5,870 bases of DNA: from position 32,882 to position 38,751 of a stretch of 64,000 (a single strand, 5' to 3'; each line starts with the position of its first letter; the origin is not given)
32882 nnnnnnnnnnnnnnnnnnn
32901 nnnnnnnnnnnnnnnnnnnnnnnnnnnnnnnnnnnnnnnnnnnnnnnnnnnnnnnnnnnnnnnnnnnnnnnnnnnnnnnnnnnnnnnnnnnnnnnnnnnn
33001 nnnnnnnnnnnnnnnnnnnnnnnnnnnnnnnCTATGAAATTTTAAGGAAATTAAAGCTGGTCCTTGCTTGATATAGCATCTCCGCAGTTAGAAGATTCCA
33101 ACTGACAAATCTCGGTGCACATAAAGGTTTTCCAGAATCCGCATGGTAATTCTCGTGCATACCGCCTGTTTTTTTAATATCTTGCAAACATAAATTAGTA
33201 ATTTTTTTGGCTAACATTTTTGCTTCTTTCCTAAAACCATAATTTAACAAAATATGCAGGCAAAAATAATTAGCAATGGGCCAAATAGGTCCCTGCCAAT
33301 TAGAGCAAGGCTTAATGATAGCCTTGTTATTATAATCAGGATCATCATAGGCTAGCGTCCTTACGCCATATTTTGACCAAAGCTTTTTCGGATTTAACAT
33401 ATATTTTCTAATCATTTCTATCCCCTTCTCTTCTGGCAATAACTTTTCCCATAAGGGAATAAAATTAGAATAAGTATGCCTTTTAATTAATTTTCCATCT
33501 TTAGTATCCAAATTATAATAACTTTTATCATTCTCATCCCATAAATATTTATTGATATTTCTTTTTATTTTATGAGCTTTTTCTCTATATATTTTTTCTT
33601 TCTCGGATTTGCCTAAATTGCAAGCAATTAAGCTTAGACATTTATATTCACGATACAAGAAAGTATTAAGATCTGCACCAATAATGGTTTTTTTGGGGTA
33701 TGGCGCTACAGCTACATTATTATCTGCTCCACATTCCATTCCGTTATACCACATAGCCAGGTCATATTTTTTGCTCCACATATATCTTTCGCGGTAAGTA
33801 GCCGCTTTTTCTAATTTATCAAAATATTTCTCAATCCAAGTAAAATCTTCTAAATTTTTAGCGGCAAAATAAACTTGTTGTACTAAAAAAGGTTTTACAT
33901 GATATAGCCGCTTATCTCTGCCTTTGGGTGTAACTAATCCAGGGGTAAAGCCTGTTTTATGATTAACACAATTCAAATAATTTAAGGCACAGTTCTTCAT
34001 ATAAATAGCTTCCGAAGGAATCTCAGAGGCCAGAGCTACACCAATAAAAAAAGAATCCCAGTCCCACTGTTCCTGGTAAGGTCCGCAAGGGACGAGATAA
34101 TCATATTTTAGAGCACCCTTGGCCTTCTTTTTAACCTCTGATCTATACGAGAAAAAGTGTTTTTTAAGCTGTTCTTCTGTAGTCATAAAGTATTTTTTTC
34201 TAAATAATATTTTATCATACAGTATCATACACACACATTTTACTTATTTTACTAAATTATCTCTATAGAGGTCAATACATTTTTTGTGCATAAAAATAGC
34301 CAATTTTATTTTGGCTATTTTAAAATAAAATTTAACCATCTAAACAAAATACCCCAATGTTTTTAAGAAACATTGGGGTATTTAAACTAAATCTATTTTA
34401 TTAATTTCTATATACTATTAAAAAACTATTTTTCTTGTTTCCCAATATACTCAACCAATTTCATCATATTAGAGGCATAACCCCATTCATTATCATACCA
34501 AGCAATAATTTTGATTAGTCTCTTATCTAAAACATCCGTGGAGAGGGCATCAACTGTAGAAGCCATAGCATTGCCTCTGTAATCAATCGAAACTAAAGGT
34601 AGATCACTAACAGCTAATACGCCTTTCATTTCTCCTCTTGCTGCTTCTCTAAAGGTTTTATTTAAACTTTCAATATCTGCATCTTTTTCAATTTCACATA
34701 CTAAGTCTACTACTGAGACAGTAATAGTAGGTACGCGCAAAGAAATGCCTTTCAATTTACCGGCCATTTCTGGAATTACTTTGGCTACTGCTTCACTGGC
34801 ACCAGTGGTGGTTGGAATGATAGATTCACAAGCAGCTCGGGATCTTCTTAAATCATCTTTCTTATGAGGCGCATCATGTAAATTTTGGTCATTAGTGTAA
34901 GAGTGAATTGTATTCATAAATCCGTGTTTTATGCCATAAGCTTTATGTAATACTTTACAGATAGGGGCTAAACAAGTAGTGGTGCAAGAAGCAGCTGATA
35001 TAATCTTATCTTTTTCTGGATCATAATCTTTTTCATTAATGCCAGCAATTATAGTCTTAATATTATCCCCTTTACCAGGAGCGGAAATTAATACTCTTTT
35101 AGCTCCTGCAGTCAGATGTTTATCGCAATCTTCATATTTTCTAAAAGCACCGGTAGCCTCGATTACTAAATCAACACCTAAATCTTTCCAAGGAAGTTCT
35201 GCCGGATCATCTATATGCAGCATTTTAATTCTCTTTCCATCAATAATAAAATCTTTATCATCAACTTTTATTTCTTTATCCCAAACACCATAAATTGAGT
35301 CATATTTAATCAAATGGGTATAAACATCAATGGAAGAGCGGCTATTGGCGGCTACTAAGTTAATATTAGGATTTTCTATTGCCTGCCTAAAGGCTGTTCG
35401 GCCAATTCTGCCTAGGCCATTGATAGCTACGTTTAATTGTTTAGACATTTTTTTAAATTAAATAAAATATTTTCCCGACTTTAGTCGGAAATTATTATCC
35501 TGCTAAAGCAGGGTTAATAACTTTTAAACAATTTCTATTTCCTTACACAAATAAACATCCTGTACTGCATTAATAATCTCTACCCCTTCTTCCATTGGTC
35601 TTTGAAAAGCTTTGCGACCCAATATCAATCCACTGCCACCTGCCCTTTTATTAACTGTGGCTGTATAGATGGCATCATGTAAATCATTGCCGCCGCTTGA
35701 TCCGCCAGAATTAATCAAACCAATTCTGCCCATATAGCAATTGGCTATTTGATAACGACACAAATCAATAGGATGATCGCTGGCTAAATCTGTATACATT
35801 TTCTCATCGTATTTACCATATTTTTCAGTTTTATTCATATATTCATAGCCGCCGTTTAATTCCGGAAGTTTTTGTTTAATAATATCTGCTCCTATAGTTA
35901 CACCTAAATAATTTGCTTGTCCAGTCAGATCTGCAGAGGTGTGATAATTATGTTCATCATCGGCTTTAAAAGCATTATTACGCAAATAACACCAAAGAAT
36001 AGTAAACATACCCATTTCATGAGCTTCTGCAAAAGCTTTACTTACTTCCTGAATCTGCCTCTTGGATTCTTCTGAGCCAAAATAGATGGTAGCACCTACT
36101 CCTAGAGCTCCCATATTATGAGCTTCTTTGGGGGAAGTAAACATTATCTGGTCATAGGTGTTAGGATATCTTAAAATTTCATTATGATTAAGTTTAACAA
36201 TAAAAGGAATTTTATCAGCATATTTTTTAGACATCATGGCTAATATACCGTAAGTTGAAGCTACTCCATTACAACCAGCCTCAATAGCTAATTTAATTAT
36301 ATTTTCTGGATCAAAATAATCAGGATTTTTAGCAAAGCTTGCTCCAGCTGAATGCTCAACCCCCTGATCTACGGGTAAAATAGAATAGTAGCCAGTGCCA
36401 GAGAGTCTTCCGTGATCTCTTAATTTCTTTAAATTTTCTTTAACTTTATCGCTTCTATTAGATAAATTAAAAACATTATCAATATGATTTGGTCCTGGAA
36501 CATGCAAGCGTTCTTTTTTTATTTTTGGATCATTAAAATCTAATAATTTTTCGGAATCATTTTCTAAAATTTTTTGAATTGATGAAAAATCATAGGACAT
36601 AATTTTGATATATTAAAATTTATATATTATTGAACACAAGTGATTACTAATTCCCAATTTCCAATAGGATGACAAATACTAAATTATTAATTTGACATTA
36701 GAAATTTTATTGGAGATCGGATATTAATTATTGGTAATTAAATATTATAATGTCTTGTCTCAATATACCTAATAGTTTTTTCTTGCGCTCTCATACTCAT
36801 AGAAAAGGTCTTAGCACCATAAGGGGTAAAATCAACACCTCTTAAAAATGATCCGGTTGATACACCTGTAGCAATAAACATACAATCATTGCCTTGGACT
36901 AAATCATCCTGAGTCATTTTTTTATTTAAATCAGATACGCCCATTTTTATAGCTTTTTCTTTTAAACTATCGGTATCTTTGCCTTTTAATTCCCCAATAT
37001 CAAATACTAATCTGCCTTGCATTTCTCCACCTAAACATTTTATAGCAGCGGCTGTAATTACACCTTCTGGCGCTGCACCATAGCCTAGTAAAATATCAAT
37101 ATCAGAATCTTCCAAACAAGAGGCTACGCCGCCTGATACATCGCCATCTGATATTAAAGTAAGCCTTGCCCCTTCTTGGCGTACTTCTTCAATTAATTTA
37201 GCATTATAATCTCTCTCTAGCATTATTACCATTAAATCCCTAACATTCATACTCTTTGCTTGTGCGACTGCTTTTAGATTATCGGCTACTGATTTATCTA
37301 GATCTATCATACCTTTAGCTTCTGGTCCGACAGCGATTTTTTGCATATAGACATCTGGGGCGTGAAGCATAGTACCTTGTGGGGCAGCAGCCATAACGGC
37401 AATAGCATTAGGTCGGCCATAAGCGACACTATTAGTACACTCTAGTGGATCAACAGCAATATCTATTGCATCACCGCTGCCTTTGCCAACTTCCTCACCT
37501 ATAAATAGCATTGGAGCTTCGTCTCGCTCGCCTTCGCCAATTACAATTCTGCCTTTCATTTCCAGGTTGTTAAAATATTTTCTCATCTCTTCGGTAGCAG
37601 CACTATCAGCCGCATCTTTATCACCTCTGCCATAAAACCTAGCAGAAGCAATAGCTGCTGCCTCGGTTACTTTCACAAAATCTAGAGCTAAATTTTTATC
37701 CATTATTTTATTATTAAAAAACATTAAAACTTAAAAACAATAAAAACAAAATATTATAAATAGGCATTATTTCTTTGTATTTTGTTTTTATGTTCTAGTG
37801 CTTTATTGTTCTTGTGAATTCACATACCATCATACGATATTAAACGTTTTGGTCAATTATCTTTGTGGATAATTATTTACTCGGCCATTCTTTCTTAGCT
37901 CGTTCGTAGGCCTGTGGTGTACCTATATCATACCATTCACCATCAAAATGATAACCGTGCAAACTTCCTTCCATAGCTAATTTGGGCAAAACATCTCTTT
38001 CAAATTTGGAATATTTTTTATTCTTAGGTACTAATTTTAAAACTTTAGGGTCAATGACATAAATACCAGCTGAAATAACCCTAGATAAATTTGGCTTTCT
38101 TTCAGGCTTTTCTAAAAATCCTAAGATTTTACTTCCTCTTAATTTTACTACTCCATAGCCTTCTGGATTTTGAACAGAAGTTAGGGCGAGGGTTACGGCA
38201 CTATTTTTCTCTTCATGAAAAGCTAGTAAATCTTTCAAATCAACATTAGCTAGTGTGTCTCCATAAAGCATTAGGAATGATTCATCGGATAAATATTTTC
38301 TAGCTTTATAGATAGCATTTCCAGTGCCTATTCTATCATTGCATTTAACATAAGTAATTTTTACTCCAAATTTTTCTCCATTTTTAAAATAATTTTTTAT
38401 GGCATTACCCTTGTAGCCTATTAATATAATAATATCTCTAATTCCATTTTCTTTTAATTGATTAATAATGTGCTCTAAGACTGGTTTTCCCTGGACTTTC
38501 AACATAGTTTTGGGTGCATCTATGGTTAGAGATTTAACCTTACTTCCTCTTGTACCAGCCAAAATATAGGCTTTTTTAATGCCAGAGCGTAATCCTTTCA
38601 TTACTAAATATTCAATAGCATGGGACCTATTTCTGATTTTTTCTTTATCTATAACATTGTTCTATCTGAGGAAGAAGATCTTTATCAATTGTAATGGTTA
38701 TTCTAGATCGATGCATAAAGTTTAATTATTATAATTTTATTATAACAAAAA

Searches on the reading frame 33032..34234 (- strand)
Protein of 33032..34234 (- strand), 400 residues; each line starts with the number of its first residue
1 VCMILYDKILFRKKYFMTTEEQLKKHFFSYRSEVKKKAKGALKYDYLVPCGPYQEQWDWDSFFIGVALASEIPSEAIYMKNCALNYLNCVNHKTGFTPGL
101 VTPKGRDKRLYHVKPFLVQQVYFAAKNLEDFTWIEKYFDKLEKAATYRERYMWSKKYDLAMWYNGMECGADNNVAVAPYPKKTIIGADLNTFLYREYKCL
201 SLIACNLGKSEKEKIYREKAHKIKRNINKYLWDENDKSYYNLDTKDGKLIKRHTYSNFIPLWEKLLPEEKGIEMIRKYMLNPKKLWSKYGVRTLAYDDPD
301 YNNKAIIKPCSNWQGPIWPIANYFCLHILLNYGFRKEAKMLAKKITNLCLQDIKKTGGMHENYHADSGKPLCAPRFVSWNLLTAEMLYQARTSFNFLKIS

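Call 51: search_protein_families(library=pfam, proteins=[window:33032-34234:-], max_evalue=0.00001)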
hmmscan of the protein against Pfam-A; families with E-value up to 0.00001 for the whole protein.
window:33032-34234:- (400 aa): 4 families
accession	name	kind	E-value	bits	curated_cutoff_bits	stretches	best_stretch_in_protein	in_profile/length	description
PF22422.2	MGH1-like_GH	-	1.6e-32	113.9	27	1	92-376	36-353/356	Mannosylglycerate hydrolase MGH1-like glycoside hydrolase domain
PF01204.24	Trehalase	-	1.1e-26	94.2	21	1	182-367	302-480/512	Trehalase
PF03200.22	Glyco_hydro_63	-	8.6e-20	71.4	22.4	1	246-385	339-488/492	Glycosyl hydrolase family 63 C-terminal domain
PF06202.20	GDE_C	-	6.3e-07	29.1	21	1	188-335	164-313/367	Amylo-alpha-1,6-glucosidase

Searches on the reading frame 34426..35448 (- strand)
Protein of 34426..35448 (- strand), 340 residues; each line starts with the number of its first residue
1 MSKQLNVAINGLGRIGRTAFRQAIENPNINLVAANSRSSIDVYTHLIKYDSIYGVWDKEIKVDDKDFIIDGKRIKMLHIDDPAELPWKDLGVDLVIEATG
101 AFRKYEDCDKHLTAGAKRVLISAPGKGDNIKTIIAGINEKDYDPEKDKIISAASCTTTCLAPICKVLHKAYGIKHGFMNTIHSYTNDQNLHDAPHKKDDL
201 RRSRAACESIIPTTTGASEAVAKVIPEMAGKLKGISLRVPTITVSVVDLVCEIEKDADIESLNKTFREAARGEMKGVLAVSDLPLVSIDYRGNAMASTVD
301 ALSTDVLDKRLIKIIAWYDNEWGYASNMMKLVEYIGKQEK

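Call 51: search_protein_families(library=pfam, proteins=[window:34426-35448:-], max_evalue=0.00001)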
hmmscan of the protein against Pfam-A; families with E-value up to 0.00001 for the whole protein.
window:34426-35448:- (340 aa): 2 families
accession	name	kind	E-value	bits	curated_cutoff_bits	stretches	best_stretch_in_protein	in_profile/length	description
PF02800.25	Gp_dh_C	-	3.6e-58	196.1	24.4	1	160-318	1-158/158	Glyceraldehyde 3-phosphate dehydrogenase, C-terminal domain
PF00044.30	Gp_dh_N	-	9e-33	113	31.7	1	6-104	2-100/101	Glyceraldehyde 3-phosphate dehydrogenase, NAD binding domain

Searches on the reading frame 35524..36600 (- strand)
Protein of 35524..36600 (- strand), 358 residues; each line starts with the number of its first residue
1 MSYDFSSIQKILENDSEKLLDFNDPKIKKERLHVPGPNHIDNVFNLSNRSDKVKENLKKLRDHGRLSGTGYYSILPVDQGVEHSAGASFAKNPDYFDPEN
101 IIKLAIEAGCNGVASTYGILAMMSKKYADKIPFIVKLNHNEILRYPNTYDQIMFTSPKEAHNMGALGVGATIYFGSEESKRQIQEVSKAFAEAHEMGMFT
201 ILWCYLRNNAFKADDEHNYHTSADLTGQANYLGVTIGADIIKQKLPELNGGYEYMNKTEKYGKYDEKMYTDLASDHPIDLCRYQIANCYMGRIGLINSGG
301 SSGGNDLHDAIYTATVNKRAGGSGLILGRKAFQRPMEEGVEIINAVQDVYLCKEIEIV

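Call 51: search_protein_families(library=pfam, proteins=[window:35524-36600:-], max_evalue=0.00001)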
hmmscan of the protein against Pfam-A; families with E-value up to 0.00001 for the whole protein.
window:35524-36600:- (358 aa): 1 family
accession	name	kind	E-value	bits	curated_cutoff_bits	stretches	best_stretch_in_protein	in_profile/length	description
PF01791.15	DeoC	-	7.8e-59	199.5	23.8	1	73-334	2-229/229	DeoC/LacD family aldolase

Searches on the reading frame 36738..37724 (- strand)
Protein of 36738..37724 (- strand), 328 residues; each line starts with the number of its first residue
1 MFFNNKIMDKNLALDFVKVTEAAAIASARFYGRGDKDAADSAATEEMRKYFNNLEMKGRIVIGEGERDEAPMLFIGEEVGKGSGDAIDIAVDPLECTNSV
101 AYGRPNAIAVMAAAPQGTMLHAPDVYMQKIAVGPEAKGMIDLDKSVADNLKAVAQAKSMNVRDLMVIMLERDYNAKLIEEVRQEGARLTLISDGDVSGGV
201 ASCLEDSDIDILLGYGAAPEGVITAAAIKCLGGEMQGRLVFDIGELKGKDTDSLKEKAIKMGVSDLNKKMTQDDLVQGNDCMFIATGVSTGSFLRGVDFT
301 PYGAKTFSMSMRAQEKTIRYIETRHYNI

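Call 51: search_protein_families(library=pfam, proteins=[window:36738-37724:-], max_evalue=0.00001)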
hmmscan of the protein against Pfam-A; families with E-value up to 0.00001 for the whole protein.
window:36738-37724:- (328 aa): 1 family
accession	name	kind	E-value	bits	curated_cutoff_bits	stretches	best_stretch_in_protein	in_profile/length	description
PF03320.18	FBPase_glpX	-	3.7e-130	433.7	27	1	10-325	1-307/307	Bacterial fructose-1,6-bisphosphatase, glpX-encoded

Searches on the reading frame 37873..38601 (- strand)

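Call 51: search_protein_families(library=pfam, proteins=[window:37873-38601:-], max_evalue=0.00001)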
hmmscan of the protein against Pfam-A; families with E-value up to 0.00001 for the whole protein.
window:37873-38601:- (242 aa): 2 families
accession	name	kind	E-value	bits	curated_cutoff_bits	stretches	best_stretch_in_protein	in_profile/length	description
PF00483.29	NTP_transferase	-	3e-43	148.6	21.2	1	10-238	1-241/245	Nucleotidyl transferase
PF12804.13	NTP_transf_3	-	3.2e-10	40.9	27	1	11-136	1-118/160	MobA-like NTP transferase domain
